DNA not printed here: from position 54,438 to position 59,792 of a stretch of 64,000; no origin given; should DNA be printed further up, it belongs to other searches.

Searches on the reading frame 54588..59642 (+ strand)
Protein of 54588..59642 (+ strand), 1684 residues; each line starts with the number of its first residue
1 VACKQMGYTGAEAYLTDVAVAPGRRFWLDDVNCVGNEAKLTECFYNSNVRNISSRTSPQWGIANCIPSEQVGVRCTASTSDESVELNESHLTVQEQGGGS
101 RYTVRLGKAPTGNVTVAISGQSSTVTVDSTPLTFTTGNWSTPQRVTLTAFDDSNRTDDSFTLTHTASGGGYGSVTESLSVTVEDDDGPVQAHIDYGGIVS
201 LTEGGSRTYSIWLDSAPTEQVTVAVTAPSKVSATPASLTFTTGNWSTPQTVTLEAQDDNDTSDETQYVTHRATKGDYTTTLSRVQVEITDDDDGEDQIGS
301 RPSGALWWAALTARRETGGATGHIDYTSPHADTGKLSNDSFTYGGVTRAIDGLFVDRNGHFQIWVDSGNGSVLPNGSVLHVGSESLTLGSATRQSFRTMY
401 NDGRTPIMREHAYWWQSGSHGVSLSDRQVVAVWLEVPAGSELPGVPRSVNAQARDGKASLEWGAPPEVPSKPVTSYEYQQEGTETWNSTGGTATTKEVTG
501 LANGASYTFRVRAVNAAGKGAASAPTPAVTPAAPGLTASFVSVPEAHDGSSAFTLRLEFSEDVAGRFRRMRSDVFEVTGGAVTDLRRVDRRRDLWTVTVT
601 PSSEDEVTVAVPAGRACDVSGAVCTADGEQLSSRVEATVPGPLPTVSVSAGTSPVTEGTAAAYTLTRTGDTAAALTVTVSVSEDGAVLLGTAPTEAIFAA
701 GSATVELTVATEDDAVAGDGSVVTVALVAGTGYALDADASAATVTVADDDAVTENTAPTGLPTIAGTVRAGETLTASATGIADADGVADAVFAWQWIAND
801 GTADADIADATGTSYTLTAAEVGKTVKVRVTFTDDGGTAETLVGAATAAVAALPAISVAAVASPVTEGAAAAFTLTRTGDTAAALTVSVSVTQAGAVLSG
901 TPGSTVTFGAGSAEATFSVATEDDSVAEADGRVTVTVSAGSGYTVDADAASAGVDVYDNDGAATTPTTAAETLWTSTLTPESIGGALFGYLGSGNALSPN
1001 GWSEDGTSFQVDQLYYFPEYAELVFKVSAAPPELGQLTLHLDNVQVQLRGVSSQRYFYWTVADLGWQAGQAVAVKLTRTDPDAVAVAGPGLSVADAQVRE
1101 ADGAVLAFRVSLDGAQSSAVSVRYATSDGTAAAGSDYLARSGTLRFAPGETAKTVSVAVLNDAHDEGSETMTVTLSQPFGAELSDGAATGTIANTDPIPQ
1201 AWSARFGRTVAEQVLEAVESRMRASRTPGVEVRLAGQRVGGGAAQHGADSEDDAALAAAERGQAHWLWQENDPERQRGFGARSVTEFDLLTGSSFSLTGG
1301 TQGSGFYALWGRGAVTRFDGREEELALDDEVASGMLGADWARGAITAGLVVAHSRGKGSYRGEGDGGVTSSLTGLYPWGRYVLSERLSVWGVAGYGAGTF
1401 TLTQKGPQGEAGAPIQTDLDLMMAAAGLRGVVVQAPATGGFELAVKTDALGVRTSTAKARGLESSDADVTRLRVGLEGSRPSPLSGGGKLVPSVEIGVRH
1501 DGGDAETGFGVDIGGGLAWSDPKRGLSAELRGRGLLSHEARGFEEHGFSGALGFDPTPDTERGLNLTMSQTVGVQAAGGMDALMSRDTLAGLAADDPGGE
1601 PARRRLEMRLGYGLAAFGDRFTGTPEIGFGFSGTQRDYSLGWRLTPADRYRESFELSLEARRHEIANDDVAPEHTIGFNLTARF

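Call 11: search_protein_families(library=pfam, proteins=[window:54588-59642:+], max_evalue=0.01)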
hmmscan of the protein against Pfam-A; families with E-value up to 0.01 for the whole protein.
window:54588-59642:+ (1684 aa): 4 families
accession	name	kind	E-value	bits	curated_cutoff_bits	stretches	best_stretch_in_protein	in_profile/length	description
PF03160.20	Calx-beta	-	4.3e-22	78.8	27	1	1091-1181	10-100/119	Calx-beta domain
PF00041.27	fn3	-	5e-09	36.7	25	1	446-527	3-82/84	Fibronectin type III domain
PF00530.23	SRCR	-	3.6e-06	27.7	26.1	1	2-53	35-90/100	Scavenger receptor cysteine-rich domain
PF01108.23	Tissue_fac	-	0.0071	16.6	27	0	442-518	21-103/107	Tissue factor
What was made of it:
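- Checked: The two giant proteins carry Calx-beta, fn3, cadherin-like and SRCR domains (call 11).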
